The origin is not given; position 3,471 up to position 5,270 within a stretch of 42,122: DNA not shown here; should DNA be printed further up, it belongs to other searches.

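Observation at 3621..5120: FHA domain fused through one TM helix to a periplasmic heptaheme cytochrome c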

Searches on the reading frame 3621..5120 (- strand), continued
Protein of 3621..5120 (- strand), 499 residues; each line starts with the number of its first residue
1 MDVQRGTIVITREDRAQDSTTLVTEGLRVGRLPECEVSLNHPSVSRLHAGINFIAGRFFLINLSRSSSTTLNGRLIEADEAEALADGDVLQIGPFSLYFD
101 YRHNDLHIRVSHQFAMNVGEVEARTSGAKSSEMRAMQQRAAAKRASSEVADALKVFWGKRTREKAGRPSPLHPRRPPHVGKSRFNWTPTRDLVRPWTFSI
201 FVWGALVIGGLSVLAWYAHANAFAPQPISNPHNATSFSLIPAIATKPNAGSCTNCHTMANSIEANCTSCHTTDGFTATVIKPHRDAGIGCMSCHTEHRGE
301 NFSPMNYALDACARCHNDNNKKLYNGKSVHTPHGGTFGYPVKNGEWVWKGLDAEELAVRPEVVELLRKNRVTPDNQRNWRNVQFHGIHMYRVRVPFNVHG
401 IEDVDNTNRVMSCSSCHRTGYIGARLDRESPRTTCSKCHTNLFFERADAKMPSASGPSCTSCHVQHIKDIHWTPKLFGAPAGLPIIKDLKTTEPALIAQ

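Call 12: search_solved_structures(query=window:3621-5120:-, max_evalue=0.1, show_alignments=2)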
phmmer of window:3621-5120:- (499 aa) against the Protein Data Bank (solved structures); distinct sequences matched with E-value up to 0.1: 19.
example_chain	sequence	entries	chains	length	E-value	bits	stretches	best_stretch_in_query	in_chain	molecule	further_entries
6i2q_B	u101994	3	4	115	2.7e-05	26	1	9-99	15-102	Glycogen accumulation regulator GarA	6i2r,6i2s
8p5r_G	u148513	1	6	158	6.5e-05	24.8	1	10-99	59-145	Glycogen accumulation regulator GarA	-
1uht_A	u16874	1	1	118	0.00017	23.4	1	26-96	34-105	expressed protein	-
2kkl_A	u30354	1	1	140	0.00017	23.4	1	21-104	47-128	Uncharacterized protein Mb1858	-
2kb3_A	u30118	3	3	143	0.00029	22.6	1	24-99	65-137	Oxoglutarate dehydrogenase inhibitor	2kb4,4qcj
8p5x_G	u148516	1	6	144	0.00029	22.6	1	24-99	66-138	Oxoglutarate dehydrogenase inhibitor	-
2kfu_A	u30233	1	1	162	0.00086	21.1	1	20-99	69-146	Rv1827 pThr 22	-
6i2p_D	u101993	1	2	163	0.00088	21.1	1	20-99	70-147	Glycogen accumulation regulator GarA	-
7rj3_A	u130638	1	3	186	0.0012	20.6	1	20-99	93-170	Glycogen accumulation regulator GarA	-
2aff_A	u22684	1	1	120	0.0012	20.6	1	29-120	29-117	Antigen KI-67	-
1r21_A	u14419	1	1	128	0.0015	20.3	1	29-119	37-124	Antigen Ki-67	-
2n84_A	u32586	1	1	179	0.0028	19.4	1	29-94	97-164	Uncharacterized protein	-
2lc1_A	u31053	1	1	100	0.007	18.1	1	6-95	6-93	Putative uncharacterized protein TB39.8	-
3po8_A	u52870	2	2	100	0.0076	18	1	6-95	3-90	Putative uncharacterized protein TB39.8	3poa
3hx1_A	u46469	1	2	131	0.013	17.2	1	9-106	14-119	Slr1951 protein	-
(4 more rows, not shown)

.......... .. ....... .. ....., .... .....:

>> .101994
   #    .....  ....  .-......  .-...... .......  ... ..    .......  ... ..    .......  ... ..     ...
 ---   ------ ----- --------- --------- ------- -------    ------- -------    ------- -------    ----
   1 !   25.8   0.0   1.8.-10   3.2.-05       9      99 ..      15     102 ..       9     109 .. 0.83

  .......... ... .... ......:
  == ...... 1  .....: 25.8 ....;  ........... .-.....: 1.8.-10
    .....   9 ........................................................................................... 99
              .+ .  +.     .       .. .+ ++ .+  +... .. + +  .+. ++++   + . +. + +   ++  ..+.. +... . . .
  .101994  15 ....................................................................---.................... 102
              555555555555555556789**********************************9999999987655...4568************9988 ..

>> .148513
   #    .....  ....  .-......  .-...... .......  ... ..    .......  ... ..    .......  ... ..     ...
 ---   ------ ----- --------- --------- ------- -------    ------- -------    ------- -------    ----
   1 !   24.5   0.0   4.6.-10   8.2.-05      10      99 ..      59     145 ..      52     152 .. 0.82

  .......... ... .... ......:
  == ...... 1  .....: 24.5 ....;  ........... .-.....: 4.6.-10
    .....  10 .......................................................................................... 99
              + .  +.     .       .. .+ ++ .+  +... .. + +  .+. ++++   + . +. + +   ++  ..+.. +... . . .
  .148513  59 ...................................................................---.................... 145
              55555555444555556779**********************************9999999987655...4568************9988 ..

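Call 20: find_encoding_contigs(protein=P0001, flank=10000, max_places=2)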
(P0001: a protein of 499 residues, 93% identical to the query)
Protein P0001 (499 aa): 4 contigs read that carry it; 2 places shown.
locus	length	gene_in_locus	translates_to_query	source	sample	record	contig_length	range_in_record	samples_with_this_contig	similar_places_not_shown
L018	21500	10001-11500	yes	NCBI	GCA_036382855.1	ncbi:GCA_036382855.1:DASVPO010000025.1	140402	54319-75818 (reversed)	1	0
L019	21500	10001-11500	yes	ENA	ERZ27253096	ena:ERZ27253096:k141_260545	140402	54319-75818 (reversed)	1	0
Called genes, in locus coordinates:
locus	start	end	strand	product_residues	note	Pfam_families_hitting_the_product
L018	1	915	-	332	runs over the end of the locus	PF02685:Glucokinase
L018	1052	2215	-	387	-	PF10128:OpcA_G6PD_assem, PF20171:OpcA_G6PD_C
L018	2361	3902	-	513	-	PF00479:G6PD_N, PF02781:G6PD_C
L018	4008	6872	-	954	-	PF00923:TAL_FSA, PF00342:PGI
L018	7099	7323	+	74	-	-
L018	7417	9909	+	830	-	PF00027:cNMP_binding, PF13534:Fer4_17 (faint), PF12838:Fer4_7 (weak), PF13187:Fer4_9 (weak), PF13247:Fer4_11 (weak), PF12837:Fer4_6 (weak), PF00037:Fer4 (weak), PF12838:Fer4_7 (weak), +2 more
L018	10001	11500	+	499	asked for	PF16697:Yop-YscD_cpl (weak), PF00498:FHA, PF14522:Cytochrome_C7 (faint), PF14537:Cytochrom_c3_2 (faint)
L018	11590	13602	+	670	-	PF00037:Fer4, PF12797:Fer4_2 (weak), PF13237:Fer4_10 (weak), PF12838:Fer4_7 (weak), PF03486:HI0933_like (faint), PF07992:Pyr_redox_2, PF13738:Pyr_redox_3, PF13434:Lys_Orn_oxgnase (weak)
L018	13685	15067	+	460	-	PF00557:Peptidase_M24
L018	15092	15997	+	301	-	PF02129:Peptidase_S15 (faint), PF12697:Abhydrolase_6, PF00561:Abhydrolase_1, PF12146:Hydrolase_4, PF00326:Peptidase_S9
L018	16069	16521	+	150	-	PF04341:DUF485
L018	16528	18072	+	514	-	PF00474:SSF, PF13520:AA_permease_2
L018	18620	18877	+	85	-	-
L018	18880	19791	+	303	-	PF13191:AAA_16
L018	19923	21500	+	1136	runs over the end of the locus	PF13191:AAA_16 (weak), PF13401:AAA_22 (faint), PF25873:WHD_MalT, PF00515:TPR_1 (faint), PF13424:TPR_12, PF17874:TPR_MalT, PF13424:TPR_12 (weak), PF03704:BTAD, +3 more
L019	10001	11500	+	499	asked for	PF16697:Yop-YscD_cpl (weak), PF00498:FHA, PF14522:Cytochrome_C7 (faint), PF14537:Cytochrom_c3_2 (faint)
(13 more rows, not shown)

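Call 21: search_protein_representatives(protein=window:3621-5120:-)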
Query: 499 residues. Proteins with E-value up to 0.001 (for the whole library): 4180; up to 1e-10: 285; up to 1e-30: 62. The best 150 are listed.
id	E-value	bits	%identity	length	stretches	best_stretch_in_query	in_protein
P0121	2.6e-126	438.5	45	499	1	5-475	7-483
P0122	1.3e-123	429.6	49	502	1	1-477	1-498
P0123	3.0e-115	402.0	45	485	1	5-477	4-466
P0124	1.1e-106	373.7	44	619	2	36-478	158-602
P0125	2.3e-106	372.7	43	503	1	6-471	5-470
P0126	1.3e-104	366.9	43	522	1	33-474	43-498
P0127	8.7e-102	357.6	42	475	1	4-467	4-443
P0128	1.5e-94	333.7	40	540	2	166-476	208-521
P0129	1.0e-87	311.2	39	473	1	27-478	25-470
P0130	7.1e-87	308.4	58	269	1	4-259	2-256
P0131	4.4e-85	302.5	43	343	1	8-354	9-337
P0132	6.8e-78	278.8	42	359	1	6-362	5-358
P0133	1.2e-77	278.0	42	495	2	150-469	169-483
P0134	1.6e-75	270.9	39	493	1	7-476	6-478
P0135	7.6e-70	252.2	53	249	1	206-473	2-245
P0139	2.2e-62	227.6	43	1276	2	206-485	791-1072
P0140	4.2e-62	226.7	40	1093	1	7-468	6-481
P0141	6.3e-62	226.1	41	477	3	151-356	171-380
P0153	6.5e-45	170.0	35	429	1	10-466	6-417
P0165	2.0e-39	151.9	33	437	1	8-467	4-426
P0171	3.1e-36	141.4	32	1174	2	9-351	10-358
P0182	6.8e-31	123.7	31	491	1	37-468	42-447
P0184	8.0e-30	120.2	34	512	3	163-352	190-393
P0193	1.1e-27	113.2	38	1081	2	203-358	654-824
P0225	1.7e-19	86.1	29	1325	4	17-323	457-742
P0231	1.2e-18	83.4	30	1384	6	27-317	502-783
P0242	9.5e-18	80.4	32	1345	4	182-324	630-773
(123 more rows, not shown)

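Call 22: search_protein_families(library=pfam, proteins=[P0139, P0140, P0171, P0225, P0231, P0193, P0242, P0124], max_evalue=0.0001)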
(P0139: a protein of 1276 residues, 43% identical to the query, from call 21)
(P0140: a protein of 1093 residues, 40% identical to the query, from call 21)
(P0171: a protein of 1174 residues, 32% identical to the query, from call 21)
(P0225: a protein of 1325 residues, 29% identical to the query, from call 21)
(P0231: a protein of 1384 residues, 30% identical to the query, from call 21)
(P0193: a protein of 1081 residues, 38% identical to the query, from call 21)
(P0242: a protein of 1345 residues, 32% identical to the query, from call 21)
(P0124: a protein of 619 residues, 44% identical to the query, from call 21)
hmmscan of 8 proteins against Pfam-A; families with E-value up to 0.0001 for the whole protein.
P0139 (1276 aa): 3 families
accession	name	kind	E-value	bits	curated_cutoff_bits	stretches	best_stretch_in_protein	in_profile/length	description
PF14522.11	Cytochrome_C7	-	8.5e-18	64.4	24.8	0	998-1051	12-67/67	Cytochrome c7 and related cytochrome c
PF02085.21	Cytochrom_CIII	-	6.3e-08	33.3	22.9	0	999-1056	30-88/101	Class III cytochrome C family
PF14537.11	Cytochrom_c3_2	-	6.7e-06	26.9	25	0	999-1054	6-68/79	Cytochrome c3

P0140 (1093 aa): 14 families
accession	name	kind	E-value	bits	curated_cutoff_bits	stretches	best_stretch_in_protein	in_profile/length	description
PF13738.12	Pyr_redox_3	-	4.3e-34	118.6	30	2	746-891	2-149/305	Pyridine nucleotide-disulphide oxidoreductase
PF07992.20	Pyr_redox_2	-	2.1e-25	90.2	26.1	2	951-1090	128-251/291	Pyridine nucleotide-disulphide oxidoreductase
PF00498.31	FHA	-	1.4e-13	51.4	20.7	1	29-91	2-67/67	FHA domain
PF12773.13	DZR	-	3.1e-09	37.3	27.3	1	902-946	1-45/45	Double zinc ribbon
PF16697.10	Yop-YscD_cpl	-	3.5e-08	34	33.2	1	23-99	14-92/94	Inner membrane component of T3SS, cytoplasmic domain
PF00037.32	Fer4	-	1.5e-06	28.2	21.1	1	619-641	1-23/24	4Fe-4S binding domain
PF13240.11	Zn_Ribbon_1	-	1.6e-06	28.2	25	1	901-921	1-21/23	zinc-ribbon domain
PF01266.30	DAO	-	8.1e-06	26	27.9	0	743-777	1-35/353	FAD dependent oxidoreductase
PF13237.11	Fer4_10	-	8.3e-06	26.1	25.5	1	618-667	1-53/53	4Fe-4S dicluster domain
PF14522.11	Cytochrome_C7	-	8.7e-06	25.9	24.8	0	421-477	12-67/67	Cytochrome c7 and related cytochrome c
PF01946.23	Thi4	-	1.2e-05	25.1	26.2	0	730-773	6-50/235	Thi4 family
PF13248.11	Zn_ribbon_3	-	1.3e-05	24.9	27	1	901-919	4-22/26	zinc-ribbon domain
PF12797.12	Fer4_2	-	2.5e-05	24.4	24.5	1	617-637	1-21/22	4Fe-4S binding domain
PF03486.20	HI0933_like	-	2.8e-05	24.1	50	0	743-776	2-35/244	HI0933-like protein Rossmann domain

P0171 (1174 aa): 21 families
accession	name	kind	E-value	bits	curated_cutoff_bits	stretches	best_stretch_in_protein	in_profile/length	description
PF13738.12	Pyr_redox_3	-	3.5e-22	79.5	30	1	1011-1168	138-287/305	Pyridine nucleotide-disulphide oxidoreductase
PF07992.20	Pyr_redox_2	-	1.4e-18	67.8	26.1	1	807-1163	1-252/291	Pyridine nucleotide-disulphide oxidoreductase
PF00498.31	FHA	-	1.7e-14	54.4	20.7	1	28-91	1-67/67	FHA domain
PF16697.10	Yop-YscD_cpl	-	1.1e-11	45.3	33.2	1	20-96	11-89/94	Inner membrane component of T3SS, cytoplasmic domain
PF07719.23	TPR_2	-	4.8e-10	39.2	27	1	537-569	1-33/34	Tetratricopeptide repeat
PF13237.11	Fer4_10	-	1.3e-07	31.9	25.5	1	683-732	2-53/53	4Fe-4S dicluster domain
PF03486.20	HI0933_like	-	1.3e-07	31.7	50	0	808-841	2-35/244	HI0933-like protein Rossmann domain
PF00515.34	TPR_1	-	2.1e-07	30.9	27.8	1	537-569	1-33/34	Tetratricopeptide repeat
PF14522.11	Cytochrome_C7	-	7.2e-07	29.4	24.8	0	379-431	11-67/67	Cytochrome c7 and related cytochrome c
PF13424.12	TPR_12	-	1.1e-06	29.1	30.1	0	521-567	29-75/77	Tetratricopeptide repeat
PF00037.32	Fer4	-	2.2e-06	27.7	21.1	1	684-705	2-23/24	4Fe-4S binding domain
PF14537.11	Cytochrom_c3_2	-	2.9e-06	28.1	25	0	286-327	1-40/79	Cytochrome c3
PF13414.12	TPR_11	-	3.2e-06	27.1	26.8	1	545-584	2-41/42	TPR repeat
PF12838.12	Fer4_7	-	4e-06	27.6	27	1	690-735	2-52/52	4Fe-4S dicluster domain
PF00890.30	FAD_binding_2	-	5.8e-06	26.2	20.4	1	808-840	1-33/414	FAD binding domain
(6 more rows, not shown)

P0225 (1325 aa): 12 families
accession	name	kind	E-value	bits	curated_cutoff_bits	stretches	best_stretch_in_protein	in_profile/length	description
PF00498.31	FHA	-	2.7e-49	165.9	20.7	3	23-87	1-67/67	FHA domain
PF16697.10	Yop-YscD_cpl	-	5.1e-49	164.9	33.2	3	345-435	3-93/94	Inner membrane component of T3SS, cytoplasmic domain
PF13738.12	Pyr_redox_3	-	3.9e-25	89.2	30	1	1037-1296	2-276/305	Pyridine nucleotide-disulphide oxidoreductase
PF07992.20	Pyr_redox_2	-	2.4e-18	67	26.1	1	1034-1301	2-251/291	Pyridine nucleotide-disulphide oxidoreductase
PF03486.20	HI0933_like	-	1.8e-07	31.3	50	0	1034-1072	2-40/244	HI0933-like protein Rossmann domain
PF13450.12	NAD_binding_8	-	8.3e-07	29.6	21.9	1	1037-1078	1-42/68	NAD(P)-binding Rossmann-like domain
PF14697.11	Fer4_21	-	8.1e-06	26.3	35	1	906-957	2-51/59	4Fe-4S dicluster domain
PF01266.30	DAO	-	9.2e-06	25.8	27.9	0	1035-1069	2-36/353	FAD dependent oxidoreductase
PF13237.11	Fer4_10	-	1.6e-05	25.1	25.5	1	906-957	3-52/53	4Fe-4S dicluster domain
PF00890.30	FAD_binding_2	-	2.4e-05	24.2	20.4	1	1035-1067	2-34/414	FAD binding domain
PF01494.25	FAD_binding_3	-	6.9e-05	22.7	22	0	1033-1073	2-42/349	FAD binding domain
PF13434.12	Lys_Orn_oxgnase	-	7e-05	22.6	21.3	0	1111-1229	108-226/339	L-lysine 6-monooxygenase/L-ornithine 5-monooxygenase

P0231 (1384 aa): 13 families
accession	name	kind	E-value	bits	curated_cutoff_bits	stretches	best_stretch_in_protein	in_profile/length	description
PF00498.31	FHA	-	3.8e-77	255.1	20.7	5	391-455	1-67/67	FHA domain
PF16697.10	Yop-YscD_cpl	-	2e-67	224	33.2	5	375-455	3-84/94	Inner membrane component of T3SS, cytoplasmic domain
PF13738.12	Pyr_redox_3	-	1.4e-36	126.7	30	1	1105-1355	1-275/305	Pyridine nucleotide-disulphide oxidoreductase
PF07992.20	Pyr_redox_2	-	3e-26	93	26.1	1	1104-1360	3-250/291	Pyridine nucleotide-disulphide oxidoreductase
PF12838.12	Fer4_7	-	1.6e-09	38.5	27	1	985-1030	1-52/52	4Fe-4S dicluster domain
PF13237.11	Fer4_10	-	3e-09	37.1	25.5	1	979-1027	2-53/53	4Fe-4S dicluster domain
PF00037.32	Fer4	-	1.5e-08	34.5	21.1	2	980-1001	2-23/24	4Fe-4S binding domain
PF14697.11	Fer4_21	-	6.6e-08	33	35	1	981-1033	3-59/59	4Fe-4S dicluster domain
PF13187.11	Fer4_9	-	1.3e-07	31.9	27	1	985-1030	1-51/52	4Fe-4S dicluster domain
PF00070.33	Pyr_redox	-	1.7e-07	32.1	22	0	1255-1323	1-69/82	Pyridine nucleotide-disulphide oxidoreductase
PF12837.12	Fer4_6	-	2.5e-06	27.6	25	0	979-1001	2-24/24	4Fe-4S binding domain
PF03486.20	HI0933_like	-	3.9e-06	26.9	50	0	1103-1147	2-46/244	HI0933-like protein Rossmann domain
PF00890.30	FAD_binding_2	-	2.2e-05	24.3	20.4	1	1104-1140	2-38/414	FAD binding domain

P0193 (1081 aa): 12 families
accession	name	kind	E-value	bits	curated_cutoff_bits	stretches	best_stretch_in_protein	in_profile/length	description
PF13414.12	TPR_11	-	5.4e-27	93.6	26.8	2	934-969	1-36/42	TPR repeat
PF00515.34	TPR_1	-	5.9e-25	86.5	27.8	2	995-1028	1-34/34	Tetratricopeptide repeat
PF07719.23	TPR_2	-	1e-24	85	27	2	1029-1061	1-33/34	Tetratricopeptide repeat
PF13181.12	TPR_8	-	8.2e-18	63.4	25.7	0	995-1028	1-34/34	Tetratricopeptide repeat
PF13431.12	TPR_17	-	1e-15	57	24.4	0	984-1015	2-33/34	Tetratricopeptide repeat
PF14559.12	TPR_19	-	3.7e-11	43.6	25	1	1009-1061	5-57/68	Tetratricopeptide repeat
PF13424.12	TPR_12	-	4.1e-11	43.4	30.1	0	938-991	14-75/77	Tetratricopeptide repeat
PF13432.12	TPR_16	-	1.4e-10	41.8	32.7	1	1011-1063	13-65/65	Tetratricopeptide repeat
PF13374.12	TPR_10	-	3.9e-09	36.7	27.5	0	1033-1058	6-31/42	Tetratricopeptide repeat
PF13428.12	TPR_14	-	1.3e-08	35.1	23.5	0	963-1003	3-43/44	Tetratricopeptide repeat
PF14537.11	Cytochrom_c3_2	-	7.3e-08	33.2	25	1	700-780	6-79/79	Cytochrome c3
PF13176.12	TPR_7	-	7.5e-06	26.1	27.9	0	963-992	1-32/36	Tetratricopeptide repeat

P0242 (1345 aa): 9 families
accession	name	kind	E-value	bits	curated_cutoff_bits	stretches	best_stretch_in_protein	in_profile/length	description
PF13738.12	Pyr_redox_3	-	7.8e-32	111.2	30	1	1062-1320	1-281/305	Pyridine nucleotide-disulphide oxidoreductase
PF00498.31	FHA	-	1.6e-27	96.1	20.7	2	508-570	2-67/67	FHA domain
PF16697.10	Yop-YscD_cpl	-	1.4e-23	83.4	33.2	2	385-468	3-91/94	Inner membrane component of T3SS, cytoplasmic domain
PF07992.20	Pyr_redox_2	-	1.1e-19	71.4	26.1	1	1060-1320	2-251/291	Pyridine nucleotide-disulphide oxidoreductase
PF12838.12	Fer4_7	-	3.3e-10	40.7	27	1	940-987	1-52/52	4Fe-4S dicluster domain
PF00037.32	Fer4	-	1.4e-08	34.6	21.1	1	936-956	3-23/24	4Fe-4S binding domain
PF13187.11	Fer4_9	-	2.2e-07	31.3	27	1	940-987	1-51/52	4Fe-4S dicluster domain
PF13237.11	Fer4_10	-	2.7e-07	30.9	25.5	1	936-984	4-53/53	4Fe-4S dicluster domain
PF14697.11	Fer4_21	-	6.8e-07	29.8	35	1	936-990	3-59/59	4Fe-4S dicluster domain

P0124 (619 aa): 6 families
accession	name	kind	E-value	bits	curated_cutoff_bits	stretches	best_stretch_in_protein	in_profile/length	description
PF00498.31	FHA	-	4.6e-23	81.9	20.7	2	26-92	2-67/67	FHA domain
PF14522.11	Cytochrome_C7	-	3e-10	40.2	24.8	0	536-587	13-66/67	Cytochrome c7 and related cytochrome c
PF16697.10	Yop-YscD_cpl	-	2.8e-09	37.6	33.2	1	22-101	16-93/94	Inner membrane component of T3SS, cytoplasmic domain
PF14537.11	Cytochrom_c3_2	-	6.2e-08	33.4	25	1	537-591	7-68/79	Cytochrome c3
PF02085.21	Cytochrom_CIII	-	4.9e-07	30.5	22.9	0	526-596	20-91/101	Class III cytochrome C family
PF09699.15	Paired_CXXCH_1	-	7.5e-06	26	20.6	0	538-564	8-37/41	Doubled CXXCH motif (Paired_CXXCH_1)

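Call 23: predict_structure(alignment_id=A1)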
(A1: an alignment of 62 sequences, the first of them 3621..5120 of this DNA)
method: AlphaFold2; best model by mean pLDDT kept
length: 499 residues; sequences in the alignment: 62
mean_pLDDT: 56.4   pTM: 0.36
mean pLDDT of the five models: 56.4, 54.4, 50.5, 46.7, 44.7
residues with pLDDT >= 90: 29; 70-90: 132; 50-70: 68; < 50: 270
segments of 3 or more residues with pLDDT < 50: 115-131, 161-169, 175-192, 229-280, 287-313, 315-318, 323-346, 389-499
pLDDT, mean of each block of 10 residues (from residue 1): 84 79 86 71 68 89 74 79 87 85 88 54 47 51 63 74 45 47 42 66 93 86 53 34 31 34 41 44 50 45 42 48 43 40 55 75 81 80 60 39 43 41 39 41 34 34 35 35 35 31
secondary structure, 60 per line:
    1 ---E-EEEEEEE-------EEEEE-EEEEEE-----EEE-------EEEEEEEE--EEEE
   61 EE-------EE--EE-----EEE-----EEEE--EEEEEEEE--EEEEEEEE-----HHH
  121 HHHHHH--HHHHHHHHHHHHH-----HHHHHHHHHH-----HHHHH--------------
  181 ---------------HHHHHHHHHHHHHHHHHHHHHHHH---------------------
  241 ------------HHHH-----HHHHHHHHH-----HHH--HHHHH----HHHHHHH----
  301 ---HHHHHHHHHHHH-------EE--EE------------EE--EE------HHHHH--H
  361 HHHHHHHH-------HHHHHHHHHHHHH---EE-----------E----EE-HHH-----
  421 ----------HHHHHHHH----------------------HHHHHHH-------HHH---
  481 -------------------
elements in order: E6-12 E20-24 E26-31 E37-39 E47-54 E57-62 E81-83 E89-92 E95-102 E105-112 H118-126 H129-141 H147-156 H162-166 H196-219 H253-256 H262-270 H281-285 H290-296 H304-315 H353-357 H360-368 H376-388 H431-438 H461-467
